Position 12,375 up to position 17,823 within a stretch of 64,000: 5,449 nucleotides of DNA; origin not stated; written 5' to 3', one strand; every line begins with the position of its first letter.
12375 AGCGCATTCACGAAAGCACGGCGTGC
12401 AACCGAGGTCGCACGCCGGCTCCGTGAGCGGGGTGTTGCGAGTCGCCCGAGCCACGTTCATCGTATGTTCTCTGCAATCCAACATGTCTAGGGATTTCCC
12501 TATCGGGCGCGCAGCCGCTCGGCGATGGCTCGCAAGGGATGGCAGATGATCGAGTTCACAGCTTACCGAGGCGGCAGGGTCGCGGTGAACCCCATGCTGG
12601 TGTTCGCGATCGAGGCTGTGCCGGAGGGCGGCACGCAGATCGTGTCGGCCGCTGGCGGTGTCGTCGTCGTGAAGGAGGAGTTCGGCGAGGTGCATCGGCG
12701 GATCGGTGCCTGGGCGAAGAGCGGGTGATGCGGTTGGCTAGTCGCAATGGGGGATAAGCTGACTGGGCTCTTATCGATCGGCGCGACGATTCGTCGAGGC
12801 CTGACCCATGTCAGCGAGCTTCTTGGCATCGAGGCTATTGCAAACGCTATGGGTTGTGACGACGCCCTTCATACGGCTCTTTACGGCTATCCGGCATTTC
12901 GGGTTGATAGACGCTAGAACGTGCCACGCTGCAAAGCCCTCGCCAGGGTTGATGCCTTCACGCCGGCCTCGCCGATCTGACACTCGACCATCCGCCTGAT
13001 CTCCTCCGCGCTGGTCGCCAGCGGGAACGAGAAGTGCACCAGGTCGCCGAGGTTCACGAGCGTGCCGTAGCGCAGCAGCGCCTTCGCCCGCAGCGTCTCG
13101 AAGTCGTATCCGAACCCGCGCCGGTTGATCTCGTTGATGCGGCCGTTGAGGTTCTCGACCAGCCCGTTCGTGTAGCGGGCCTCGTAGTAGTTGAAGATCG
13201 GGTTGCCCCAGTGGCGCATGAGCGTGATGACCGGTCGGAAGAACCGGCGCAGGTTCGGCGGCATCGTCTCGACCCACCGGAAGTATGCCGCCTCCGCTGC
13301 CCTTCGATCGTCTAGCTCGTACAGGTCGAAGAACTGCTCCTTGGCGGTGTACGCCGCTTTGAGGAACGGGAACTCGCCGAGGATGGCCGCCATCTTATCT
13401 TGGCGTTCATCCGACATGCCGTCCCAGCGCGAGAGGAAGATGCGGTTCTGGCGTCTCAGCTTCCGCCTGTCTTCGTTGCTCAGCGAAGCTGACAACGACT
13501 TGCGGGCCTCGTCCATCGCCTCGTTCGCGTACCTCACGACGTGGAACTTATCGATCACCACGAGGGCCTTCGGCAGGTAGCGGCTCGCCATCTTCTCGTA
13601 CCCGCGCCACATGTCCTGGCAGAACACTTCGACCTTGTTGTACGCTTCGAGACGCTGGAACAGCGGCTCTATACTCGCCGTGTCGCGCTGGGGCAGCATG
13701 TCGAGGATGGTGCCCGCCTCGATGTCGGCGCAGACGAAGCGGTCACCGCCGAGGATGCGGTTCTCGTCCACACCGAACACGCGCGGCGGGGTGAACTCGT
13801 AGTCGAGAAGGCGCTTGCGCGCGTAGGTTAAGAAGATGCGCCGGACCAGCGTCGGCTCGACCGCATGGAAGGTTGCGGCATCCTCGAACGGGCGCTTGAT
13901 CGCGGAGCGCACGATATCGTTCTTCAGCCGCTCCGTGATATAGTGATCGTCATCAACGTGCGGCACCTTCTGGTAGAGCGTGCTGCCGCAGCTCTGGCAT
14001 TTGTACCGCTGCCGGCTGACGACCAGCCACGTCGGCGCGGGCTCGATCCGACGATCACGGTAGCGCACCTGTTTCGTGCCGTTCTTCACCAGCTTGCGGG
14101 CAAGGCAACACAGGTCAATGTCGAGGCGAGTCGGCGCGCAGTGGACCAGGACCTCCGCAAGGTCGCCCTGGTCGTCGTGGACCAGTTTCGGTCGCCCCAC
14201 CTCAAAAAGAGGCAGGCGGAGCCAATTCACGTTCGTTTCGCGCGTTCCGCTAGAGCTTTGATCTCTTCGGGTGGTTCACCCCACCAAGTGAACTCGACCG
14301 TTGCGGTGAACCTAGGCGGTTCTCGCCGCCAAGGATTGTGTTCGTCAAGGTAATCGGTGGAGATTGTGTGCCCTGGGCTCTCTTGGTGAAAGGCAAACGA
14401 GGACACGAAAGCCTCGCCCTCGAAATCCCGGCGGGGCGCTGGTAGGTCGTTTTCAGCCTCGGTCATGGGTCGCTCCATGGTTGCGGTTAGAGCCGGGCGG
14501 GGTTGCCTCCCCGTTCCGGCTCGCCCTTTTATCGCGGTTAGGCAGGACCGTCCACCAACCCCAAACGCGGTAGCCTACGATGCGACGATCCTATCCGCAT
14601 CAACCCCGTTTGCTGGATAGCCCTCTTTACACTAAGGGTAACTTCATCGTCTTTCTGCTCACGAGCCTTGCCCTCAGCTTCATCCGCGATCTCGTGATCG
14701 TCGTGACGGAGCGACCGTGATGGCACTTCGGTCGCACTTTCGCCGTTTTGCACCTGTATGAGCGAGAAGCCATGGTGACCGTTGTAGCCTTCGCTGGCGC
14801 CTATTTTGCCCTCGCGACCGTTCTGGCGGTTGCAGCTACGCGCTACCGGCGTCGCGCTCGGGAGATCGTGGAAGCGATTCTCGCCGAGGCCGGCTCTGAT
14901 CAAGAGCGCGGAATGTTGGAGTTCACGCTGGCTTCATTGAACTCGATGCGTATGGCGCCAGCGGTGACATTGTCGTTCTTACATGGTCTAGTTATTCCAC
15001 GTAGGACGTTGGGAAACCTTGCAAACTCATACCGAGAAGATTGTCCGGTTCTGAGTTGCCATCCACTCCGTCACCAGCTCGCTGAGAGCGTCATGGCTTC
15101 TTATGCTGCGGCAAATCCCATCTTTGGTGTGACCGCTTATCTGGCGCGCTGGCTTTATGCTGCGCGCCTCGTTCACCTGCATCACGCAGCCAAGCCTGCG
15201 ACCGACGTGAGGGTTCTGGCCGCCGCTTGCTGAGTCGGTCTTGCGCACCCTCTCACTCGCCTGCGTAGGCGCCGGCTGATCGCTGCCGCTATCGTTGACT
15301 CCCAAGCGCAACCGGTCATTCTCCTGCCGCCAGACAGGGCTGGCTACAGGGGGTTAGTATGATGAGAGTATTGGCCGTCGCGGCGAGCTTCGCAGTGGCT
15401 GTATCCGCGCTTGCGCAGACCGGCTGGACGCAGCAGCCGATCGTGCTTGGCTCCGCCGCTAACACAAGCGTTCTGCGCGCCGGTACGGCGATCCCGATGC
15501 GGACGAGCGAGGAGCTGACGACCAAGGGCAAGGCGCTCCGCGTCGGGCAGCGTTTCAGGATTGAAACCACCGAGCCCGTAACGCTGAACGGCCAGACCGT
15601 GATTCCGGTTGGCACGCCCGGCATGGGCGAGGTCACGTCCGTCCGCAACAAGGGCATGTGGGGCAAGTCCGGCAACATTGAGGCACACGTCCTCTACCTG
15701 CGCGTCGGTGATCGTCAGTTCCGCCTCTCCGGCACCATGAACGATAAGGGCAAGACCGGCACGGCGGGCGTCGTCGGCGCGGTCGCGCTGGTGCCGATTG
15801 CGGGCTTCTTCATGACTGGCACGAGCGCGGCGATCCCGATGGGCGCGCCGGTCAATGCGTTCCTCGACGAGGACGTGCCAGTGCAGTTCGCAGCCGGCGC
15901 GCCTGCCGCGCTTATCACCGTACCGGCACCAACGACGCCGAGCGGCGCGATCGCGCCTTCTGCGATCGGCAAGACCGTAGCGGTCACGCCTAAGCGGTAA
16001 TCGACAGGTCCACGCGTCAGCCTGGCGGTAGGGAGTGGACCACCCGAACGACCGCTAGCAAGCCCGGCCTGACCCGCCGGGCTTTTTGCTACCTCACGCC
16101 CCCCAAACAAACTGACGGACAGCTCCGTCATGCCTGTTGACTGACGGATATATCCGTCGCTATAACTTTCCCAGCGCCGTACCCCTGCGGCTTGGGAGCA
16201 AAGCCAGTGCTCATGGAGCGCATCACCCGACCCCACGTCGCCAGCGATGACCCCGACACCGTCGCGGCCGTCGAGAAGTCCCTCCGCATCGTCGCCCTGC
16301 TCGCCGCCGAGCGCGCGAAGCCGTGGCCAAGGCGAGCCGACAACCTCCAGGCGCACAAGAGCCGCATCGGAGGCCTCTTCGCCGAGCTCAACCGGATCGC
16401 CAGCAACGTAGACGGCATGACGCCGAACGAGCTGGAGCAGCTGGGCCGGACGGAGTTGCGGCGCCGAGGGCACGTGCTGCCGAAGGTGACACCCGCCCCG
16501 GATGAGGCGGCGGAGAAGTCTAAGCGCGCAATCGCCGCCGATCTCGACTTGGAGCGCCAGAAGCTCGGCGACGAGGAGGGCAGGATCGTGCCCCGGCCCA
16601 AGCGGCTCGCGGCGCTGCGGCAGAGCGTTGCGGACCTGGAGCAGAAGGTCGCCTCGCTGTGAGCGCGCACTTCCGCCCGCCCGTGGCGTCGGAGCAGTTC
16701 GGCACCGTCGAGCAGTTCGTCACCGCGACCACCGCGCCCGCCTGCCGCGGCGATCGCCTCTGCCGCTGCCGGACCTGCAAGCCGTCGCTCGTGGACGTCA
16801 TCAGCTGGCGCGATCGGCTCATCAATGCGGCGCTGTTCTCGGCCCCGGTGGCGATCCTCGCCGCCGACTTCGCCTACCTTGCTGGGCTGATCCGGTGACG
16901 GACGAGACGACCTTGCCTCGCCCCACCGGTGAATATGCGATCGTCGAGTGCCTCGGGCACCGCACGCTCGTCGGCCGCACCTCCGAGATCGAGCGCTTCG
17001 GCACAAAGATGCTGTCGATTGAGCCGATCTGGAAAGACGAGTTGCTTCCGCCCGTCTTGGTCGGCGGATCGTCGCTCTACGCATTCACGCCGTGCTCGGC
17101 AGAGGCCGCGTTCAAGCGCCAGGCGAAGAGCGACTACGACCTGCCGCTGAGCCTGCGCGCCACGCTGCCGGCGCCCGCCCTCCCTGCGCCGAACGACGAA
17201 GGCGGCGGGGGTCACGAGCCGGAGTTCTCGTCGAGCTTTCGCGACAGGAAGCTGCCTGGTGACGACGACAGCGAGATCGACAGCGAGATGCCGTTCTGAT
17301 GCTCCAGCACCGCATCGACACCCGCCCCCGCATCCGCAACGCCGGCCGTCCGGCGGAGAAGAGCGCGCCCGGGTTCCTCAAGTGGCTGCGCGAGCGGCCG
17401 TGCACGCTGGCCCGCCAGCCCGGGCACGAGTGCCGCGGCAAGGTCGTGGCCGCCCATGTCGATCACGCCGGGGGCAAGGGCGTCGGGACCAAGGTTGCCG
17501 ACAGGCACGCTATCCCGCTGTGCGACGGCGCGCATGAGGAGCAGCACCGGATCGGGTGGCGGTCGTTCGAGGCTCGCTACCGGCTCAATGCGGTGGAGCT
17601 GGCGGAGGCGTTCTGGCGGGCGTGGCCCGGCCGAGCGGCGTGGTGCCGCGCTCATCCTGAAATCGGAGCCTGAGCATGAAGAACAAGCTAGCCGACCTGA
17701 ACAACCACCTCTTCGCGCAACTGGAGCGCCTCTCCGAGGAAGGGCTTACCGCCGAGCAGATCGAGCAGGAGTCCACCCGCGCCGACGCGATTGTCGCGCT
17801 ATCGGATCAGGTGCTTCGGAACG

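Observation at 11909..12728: Candidate new induction switch: protease-less CI plus a LexA-boxed FlbD-like gene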

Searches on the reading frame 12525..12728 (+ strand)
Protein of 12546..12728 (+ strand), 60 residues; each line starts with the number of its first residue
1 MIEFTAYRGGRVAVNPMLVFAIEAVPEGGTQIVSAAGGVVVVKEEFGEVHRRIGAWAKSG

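Call 3: search_protein_families(library=pfam, proteins=[window:12546-12728:+, window:12525-12728:+], max_evalue=1)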
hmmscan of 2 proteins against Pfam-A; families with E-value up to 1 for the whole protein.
window:12546-12728:+ (60 aa): 1 family
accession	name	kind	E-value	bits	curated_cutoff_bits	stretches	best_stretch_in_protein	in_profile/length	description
PF06289.16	FlbD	-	1.2e-07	31.6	24.7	1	1-57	1-55/59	Flagellar and Swarming motility proteins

window:12525-12728:+ (67 aa): 1 family
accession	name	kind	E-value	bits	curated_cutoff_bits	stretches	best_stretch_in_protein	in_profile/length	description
PF06289.16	FlbD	-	1.8e-07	31.1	24.7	1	8-64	1-55/59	Flagellar and Swarming motility proteins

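Call 4: search_protein_families(library=phrogs, proteins=[window:12546-12728:+], max_evalue=0.1)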
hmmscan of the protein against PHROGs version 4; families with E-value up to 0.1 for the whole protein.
window:12546-12728:+ (60 aa): 2 families
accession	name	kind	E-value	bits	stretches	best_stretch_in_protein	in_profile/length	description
phrog_13926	-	unknown function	0.00023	22.3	1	2-53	6-58/70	-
phrog_24257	-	unknown function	0.057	14.3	1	3-41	3-41/69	-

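Call 13: find_homologous_proteins(query=window:12546-12728:+, max_evalue=0.001)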
Query window:12546-12728:+ (60 aa): 3 proteins with E <= 0.001 among 3 candidates.
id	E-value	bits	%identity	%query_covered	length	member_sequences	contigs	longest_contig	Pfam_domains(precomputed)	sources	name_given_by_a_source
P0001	8.6e-31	121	100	100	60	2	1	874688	PF06289.17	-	-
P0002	3.6e-24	101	91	97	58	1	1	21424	PF06289.17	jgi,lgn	jgi:uncharacterized protein YlzI (FlbEa/FlbD family)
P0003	3.8e-13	66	66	98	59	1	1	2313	PF06289.17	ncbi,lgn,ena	-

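Call 14: find_encoding_contigs(protein=P0002, flank=10000)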
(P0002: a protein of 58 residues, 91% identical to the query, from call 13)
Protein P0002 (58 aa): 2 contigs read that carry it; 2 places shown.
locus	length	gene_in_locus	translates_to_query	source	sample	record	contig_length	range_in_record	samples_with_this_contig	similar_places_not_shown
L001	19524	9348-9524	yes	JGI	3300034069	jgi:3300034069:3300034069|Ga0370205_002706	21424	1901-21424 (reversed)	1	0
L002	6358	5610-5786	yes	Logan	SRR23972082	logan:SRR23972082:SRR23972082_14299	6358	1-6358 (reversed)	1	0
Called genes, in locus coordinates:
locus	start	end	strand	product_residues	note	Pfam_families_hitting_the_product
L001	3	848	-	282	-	?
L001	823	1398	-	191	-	-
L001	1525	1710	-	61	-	-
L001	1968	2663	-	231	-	-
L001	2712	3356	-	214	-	-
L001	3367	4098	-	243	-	-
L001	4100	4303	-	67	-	-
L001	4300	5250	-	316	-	PF00004:AAA, PF07728:AAA_5 (weak)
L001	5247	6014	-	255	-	PF10073:GapR_DNA-bd, PF09397:FtsK_gamma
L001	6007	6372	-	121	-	-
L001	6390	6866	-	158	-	PF05869:Dam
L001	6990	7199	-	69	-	-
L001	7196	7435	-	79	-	-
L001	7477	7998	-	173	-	-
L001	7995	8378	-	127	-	-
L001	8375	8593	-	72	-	-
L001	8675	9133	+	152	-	-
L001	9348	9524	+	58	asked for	PF06289:FlbD (weak)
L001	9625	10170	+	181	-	PF13274:SocA_Panacea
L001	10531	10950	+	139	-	PF05443:ROS_MUCR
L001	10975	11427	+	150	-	-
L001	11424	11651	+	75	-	-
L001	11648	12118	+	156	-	-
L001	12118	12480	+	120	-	PF06147:DUF968 (weak)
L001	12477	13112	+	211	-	-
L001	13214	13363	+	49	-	-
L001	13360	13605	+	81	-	-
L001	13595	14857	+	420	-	PF00589:Phage_integrase (weak)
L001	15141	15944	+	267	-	PF00106:adh_short, PF13561:adh_short_C2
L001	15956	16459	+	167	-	PF13577:SnoaL_4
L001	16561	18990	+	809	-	PF07715:Plug, PF00593:TonB_dep_Rec_b-barrel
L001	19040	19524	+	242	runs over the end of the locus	PF08238:Sel1 (weak)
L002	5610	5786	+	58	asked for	PF06289:FlbD (weak)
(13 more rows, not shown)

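Call 15: find_encoding_contigs(protein=P0003, flank=10000)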
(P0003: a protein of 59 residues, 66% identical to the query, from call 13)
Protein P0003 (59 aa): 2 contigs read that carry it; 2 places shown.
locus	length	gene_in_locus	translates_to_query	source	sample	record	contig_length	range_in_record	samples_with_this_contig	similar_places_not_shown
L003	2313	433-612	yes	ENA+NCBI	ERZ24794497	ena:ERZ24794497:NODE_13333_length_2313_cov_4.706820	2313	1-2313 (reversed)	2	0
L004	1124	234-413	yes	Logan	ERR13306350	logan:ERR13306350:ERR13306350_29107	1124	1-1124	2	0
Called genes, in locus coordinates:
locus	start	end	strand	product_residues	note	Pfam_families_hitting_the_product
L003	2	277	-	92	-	?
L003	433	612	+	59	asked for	PF06289:FlbD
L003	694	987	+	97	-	-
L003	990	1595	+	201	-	-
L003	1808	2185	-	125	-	-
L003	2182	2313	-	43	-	?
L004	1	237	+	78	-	?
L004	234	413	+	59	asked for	PF06289:FlbD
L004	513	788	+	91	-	-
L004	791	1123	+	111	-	?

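Call 24: search_protein_families(library=pfam, proteins=[L001:9625-10170:+, L001:10531-10950:+, L001:10975-11427:+], max_evalue=1)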
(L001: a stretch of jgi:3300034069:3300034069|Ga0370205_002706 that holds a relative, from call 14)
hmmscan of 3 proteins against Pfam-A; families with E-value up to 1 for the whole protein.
L001:9625-10170:+ (181 aa): 1 family
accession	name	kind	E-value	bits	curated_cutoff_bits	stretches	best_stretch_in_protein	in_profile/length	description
PF13274.11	SocA_Panacea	-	2.2e-18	67.6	25.7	1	23-116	1-112/113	Antitoxin SocA-like, Panacea domain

L001:10531-10950:+ (139 aa): 1 family
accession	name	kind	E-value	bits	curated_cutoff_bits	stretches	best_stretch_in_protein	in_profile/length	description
PF05443.17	ROS_MUCR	-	1.1e-36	126.1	25.4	1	8-123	2-123/123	ROS/MUCR transcriptional regulator protein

L001:10975-11427:+ (150 aa): 2 families
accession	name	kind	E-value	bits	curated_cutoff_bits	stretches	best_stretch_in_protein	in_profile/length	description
PF15070.11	GOLGA2L5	-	0.0078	15.6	29.2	1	29-146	6-124/520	Putative golgin subfamily A member 2-like protein 5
PF14261.11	DUF4351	-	0.02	15.4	25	1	51-82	17-45/59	Domain of unknown function (DUF4351)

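Call 27: find_related_loci(query=A2, collection=viral_contigs, flank=4000)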
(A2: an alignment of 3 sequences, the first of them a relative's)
Query A2 (60 aa) in viral_contigs; peptide patterns used: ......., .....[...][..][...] (x = any residue, [..] = any of these).
62 stretches matched a pattern; 1 encode a relative of the query (tblastn E <= 1e-3); 1 distinct loci.
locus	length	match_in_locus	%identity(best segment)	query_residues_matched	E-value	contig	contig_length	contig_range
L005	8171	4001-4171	91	1-58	7e-24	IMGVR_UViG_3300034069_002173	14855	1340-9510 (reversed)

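Call 28: find_related_loci(query=A2, collection=genome_contigs, flank=4000)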
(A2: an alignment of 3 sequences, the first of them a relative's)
Query A2 (60 aa) in genome_contigs; peptide patterns used: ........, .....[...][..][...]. (x = any residue, [..] = any of these).
58 stretches matched a pattern, but none encodes a relative of the query by tblastn (E <= 1e-3).

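Call 38: search_protein_representatives(alignment_id=A2)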
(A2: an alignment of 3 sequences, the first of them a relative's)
Query: 3 sequences, 59 profile positions. Proteins with E-value up to 0.001 (for the whole library): 32; up to 1e-10: 8; up to 1e-30: 1. The best 32 are listed.
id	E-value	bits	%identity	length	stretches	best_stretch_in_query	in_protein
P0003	5.1e-35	135.2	-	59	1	1-59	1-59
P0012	4.0e-21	90.8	-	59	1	1-57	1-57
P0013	1.8e-19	85.5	-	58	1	1-58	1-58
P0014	1.0e-12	63.8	-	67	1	1-59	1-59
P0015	1.8e-12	63.1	-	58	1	1-58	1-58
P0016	1.8e-12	63.0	-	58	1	1-58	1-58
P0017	1.2e-11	60.3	-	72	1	1-56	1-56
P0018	3.8e-11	58.8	-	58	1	1-57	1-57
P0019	1.6e-10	56.8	-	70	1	1-52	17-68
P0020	2.0e-09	53.2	-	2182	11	5-36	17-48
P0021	2.6e-09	52.9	-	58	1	1-58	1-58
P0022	6.5e-09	51.6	-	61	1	1-58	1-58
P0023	2.3e-08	49.9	-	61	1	1-58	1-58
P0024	2.6e-08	49.7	-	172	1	1-53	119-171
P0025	1.2e-07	47.6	-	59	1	1-50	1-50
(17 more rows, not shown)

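Call 69: search_solved_structures(query=A2, max_evalue=10)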
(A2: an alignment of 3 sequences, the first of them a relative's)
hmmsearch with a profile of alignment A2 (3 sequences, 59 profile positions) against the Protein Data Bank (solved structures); distinct sequences matched with E-value up to 10: 2.
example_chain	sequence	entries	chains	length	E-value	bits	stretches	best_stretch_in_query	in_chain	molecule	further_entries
6v46_B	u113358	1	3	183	0.16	15.1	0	41-56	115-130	Hemagglutinin HA2 chain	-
6zrk_D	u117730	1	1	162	0.39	13.9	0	41-54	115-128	Hemagglutinin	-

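Call 73: search_protein_families(library=pfam, alignment_id=A7, max_evalue=0.01)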
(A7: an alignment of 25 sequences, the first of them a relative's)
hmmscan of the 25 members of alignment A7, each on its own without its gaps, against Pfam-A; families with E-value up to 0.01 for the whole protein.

A. member 1, P0001 (60 aa): 1 family
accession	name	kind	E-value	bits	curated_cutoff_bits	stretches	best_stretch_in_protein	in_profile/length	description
PF06289.16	FlbD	-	1.2e-07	31.6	24.7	1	1-57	1-55/59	Flagellar and Swarming motility proteins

B. families by the number of members that match (of 25 scanned): 2 families
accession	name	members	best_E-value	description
PF06289.16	FlbD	25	8.8e-09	Flagellar and Swarming motility proteins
PF00124.24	Photo_RC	1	0.0079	Photosynthetic reaction centre protein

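Call 80: predict_structure(alignment_id=A7)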
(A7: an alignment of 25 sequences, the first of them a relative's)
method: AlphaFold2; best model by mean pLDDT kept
length: 60 residues; sequences in the alignment: 25
mean_pLDDT: 95.7   pTM: 0.81
mean pLDDT of the five models: 95.7, 95.6, 94.3, 94.0, 93.8
residues with pLDDT >= 90: 56; 70-90: 3; 50-70: 1; < 50: 0
segments of 3 or more residues with pLDDT < 50: none
pLDDT, mean of each block of 10 residues (from residue 1): 96 97 96 97 98 91
secondary structure, 60 per line:
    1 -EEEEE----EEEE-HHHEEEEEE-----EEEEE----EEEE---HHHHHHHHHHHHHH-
elements in order: E2-6 E11-14 E19-24 E30-34 E39-42 H46-59

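Call 85: fold_search(model_id=the predicted structure, library=pdb)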
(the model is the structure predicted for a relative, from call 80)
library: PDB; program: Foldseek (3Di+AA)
matches with E <= 10: 908; with E <= 0.001: 0
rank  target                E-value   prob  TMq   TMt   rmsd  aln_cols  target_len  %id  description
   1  6n04_A                1.1e-01  0.99  0.42  0.07   0.6        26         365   27  The X-ray crystal structure of AbsH3, an FAD dependent reductase from the Abyssomicin biosynthesis pathway in Streptom (released 2019-11-13)
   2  2yf0                  1.6e-01  0.75  0.48  0.09   4.4        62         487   11  Human Myotubularin related protein 6 (MTMR6) (released 2011-04-13)
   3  6n04_B                2.2e-01  0.98  0.42  0.07   0.5        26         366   27  The X-ray crystal structure of AbsH3, an FAD dependent reductase from the Abyssomicin biosynthesis pathway in Streptom (released 2019-11-13)
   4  1icw_A                3.0e-01  0.85  0.52  0.46   4.3        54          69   11  INTERLEUKIN-8, MUTANT WITH GLU 38 REPLACED BY CYS AND CYS 50 REPLACED BY ALA (released 1997-03-12)
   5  5wk3_B                3.7e-01  0.77  0.57  0.54   5.9        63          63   11  CRYSTAL STRUCTURE OF THE COMPLEX BETWEEN CCL17 AND M116 FAB (released 2017-12-20)
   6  2cod_MODEL_1_A        3.7e-01  0.47  0.44  0.26   5.8        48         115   14  Solution structure of the N-terminal PH domain of ARAP2 protein from human (released 2005-11-17)
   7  1plf_A                4.0e-01  0.82  0.52  0.50   4.3        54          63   11  THE THREE-DIMENSIONAL STRUCTURE OF BOVINE PLATELET FACTOR 4 AT 3.0 ANGSTROMS RESOLUTION (released 1994-01-31)
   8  1f9r_A                4.2e-01  0.69  0.47  0.44   3.7        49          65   14  CRYSTAL STRUCTURE OF PLATELET FACTOR 4 MUTANT 1 (released 2003-08-26)
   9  4hb9                  4.5e-01  0.96  0.42  0.07   0.5        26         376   27  Crystal structure of a putative FAD containing monooxygenase from Photorhabdus luminescens subsp. laumondii TTO1 (Target (released 2012-10-17)
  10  2nyz_D                4.5e-01  0.69  0.50  0.49   4.5        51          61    8  Viral Chemokine Binding Protein M3 From Murine Gammaherpesvirus68 In Complex With The C- Chemokine XCL1 (released 2007-12-25)
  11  1f9q_D                4.8e-01  0.82  0.51  0.47   2.8        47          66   13  CRYSTAL STRUCTURE OF PLATELET FACTOR 4 (released 2003-08-26)
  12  1f9s_B                4.8e-01  0.69  0.48  0.47   4.3        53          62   13  CRYSTAL STRUCTURE OF PLATELET FACTOR 4 MUTANT 2 (released 2003-08-26)
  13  8xwn_D                5.1e-01  0.57  0.52  0.44   6.2        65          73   11  Structure of CXCR2 bound to CXCL8 (Ligand-receptor focused map) (released 2025-01-15)
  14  6wzl_F                5.5e-01  0.77  0.55  0.52   4.1        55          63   11  LY3041658 Fab bound to CXCL7 (released 2020-11-25)
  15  1qe6_A                5.5e-01  0.72  0.52  0.47   4.3        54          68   11  INTERLEUKIN-8 WITH AN ADDED DISULFIDE BETWEEN RESIDUES 5 AND 33 (L5C/H33C) (released 2000-03-22)
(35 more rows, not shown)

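Call 92: fold_search(model_id=the predicted structure, library=viral)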
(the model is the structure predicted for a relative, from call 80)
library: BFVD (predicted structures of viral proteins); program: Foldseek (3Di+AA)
matches with E <= 10: 1090; with E <= 0.001: 2
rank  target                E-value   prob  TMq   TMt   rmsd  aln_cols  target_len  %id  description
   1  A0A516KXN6            2.9e-04  1.00  0.86  0.80   1.2        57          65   23  (no name in the UniProt tables at hand)
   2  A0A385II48            3.6e-04  1.00  0.82  0.73   0.9        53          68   26  Uncharacterized protein [Escherichia phage PGN829.1]
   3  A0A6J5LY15            1.3e-03  1.00  0.76  0.61   1.8        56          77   27  Uncharacterized protein [uncultured Caudovirales phage]
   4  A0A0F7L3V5            1.5e-03  1.00  0.78  0.64   1.9        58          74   36  Uncharacterized protein [uncultured marine virus]
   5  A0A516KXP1            2.1e-03  1.00  0.82  0.83   1.9        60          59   27  (no name in the UniProt tables at hand)
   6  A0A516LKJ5            2.2e-03  1.00  0.83  0.63   1.7        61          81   23  (no name in the UniProt tables at hand)
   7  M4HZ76                2.2e-03  1.00  0.78  0.66   1.5        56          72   25  (no name in the UniProt tables at hand)
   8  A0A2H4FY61            2.6e-03  1.00  0.74  0.68   4.3        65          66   22  (no name in the UniProt tables at hand)
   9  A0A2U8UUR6            3.1e-03  1.00  0.82  0.23   1.6        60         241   22  Uncharacterized protein [Microbacterium phage Hendrix]
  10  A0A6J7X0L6            3.5e-03  1.00  0.78  0.78   1.5        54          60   15  Uncharacterized protein [uncultured Caudovirales phage]
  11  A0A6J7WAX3            4.0e-03  1.00  0.82  0.68   1.6        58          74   19  Flagellar [uncultured Caudovirales phage]
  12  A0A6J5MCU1            4.0e-03  1.00  0.80  0.80   1.7        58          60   21  Uncharacterized protein [uncultured Caudovirales phage]
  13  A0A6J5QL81            4.3e-03  1.00  0.75  0.68   1.7        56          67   28  Uncharacterized protein [uncultured Caudovirales phage]
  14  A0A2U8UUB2            4.3e-03  1.00  0.76  0.22   2.4        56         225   14  Uncharacterized protein [Microbacterium phage Hendrix]
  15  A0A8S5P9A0            4.6e-03  1.00  0.86  0.81   1.6        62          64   16  Flagellar and Swarming motility protein [Siphoviridae sp. ctpoI7]
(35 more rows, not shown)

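Call 99: search_dna_similar(query=window:12546-12728:+, collection=phages, mode=protein, max_evalue=1)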
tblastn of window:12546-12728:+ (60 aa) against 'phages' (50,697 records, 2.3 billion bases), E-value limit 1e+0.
No match.

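Call 104: find_related_loci(query=A8, collection=viral_contigs, flank=2500)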
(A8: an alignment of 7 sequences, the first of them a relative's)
Query A8 (60 aa) in viral_contigs; peptide patterns used: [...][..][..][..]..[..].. (x = any residue, [..] = any of these).
24 stretches matched a pattern; 1 encode a relative of the query (tblastn E <= 1e-3); 1 distinct loci.
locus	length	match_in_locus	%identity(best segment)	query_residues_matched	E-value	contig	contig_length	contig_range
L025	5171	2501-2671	91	1-58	5e-24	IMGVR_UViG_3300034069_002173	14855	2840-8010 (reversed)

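Call 105: find_related_loci(query=A9, collection=viral_contigs, flank=2500)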
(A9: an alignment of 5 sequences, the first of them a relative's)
Query A9 (61 aa) in viral_contigs; peptide patterns used: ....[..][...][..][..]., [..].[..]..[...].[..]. (x = any residue, [..] = any of these).
45 stretches matched a pattern; 1 encode a relative of the query (tblastn E <= 1e-3); 1 distinct loci.
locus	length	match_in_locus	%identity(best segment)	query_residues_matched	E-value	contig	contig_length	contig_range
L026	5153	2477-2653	57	1-60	1e-18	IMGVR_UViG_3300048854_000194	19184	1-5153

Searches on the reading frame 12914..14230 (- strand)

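Call 9: search_protein_families(library=pfam, proteins=[window:12914-14230:-], max_evalue=0.01)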
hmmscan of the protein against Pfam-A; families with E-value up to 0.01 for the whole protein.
window:12914-14230:- (438 aa): 3 families
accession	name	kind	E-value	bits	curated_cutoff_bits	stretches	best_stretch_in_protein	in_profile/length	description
PF01610.23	DDE_Tnp_ISL3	-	4.7e-51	174.4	23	1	153-383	2-239/240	Transposase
PF13542.12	HTH_Tnp_ISL3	-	1.8e-06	27.7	27.4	1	87-136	1-50/51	Helix-turn-helix domain of transposase family ISL3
PF14690.11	Zn_ribbon_ISL3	-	4.5e-06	27.4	25.5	1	41-81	7-47/47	zinc-finger of transposase IS204/IS1001/IS1096/IS1165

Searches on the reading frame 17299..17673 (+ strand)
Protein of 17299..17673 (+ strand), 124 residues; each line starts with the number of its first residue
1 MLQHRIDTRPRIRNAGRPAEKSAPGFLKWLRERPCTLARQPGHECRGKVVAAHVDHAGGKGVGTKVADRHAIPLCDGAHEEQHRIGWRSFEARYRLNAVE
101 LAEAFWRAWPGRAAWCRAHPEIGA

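Call 9: search_protein_families(library=pfam, proteins=[window:17299-17673:+], max_evalue=0.01)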
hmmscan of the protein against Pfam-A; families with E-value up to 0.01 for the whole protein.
window:17299-17673:+ (124 aa): 2 families
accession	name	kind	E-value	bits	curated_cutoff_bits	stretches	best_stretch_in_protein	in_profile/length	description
PF06147.18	DUF968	-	1.1e-07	32.4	27.8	1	23-96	89-155/171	Protein of unknown function (DUF968)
PF16784.11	HNHc_6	-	6.3e-06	26.3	26.6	1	50-98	137-188/204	Putative HNHc nuclease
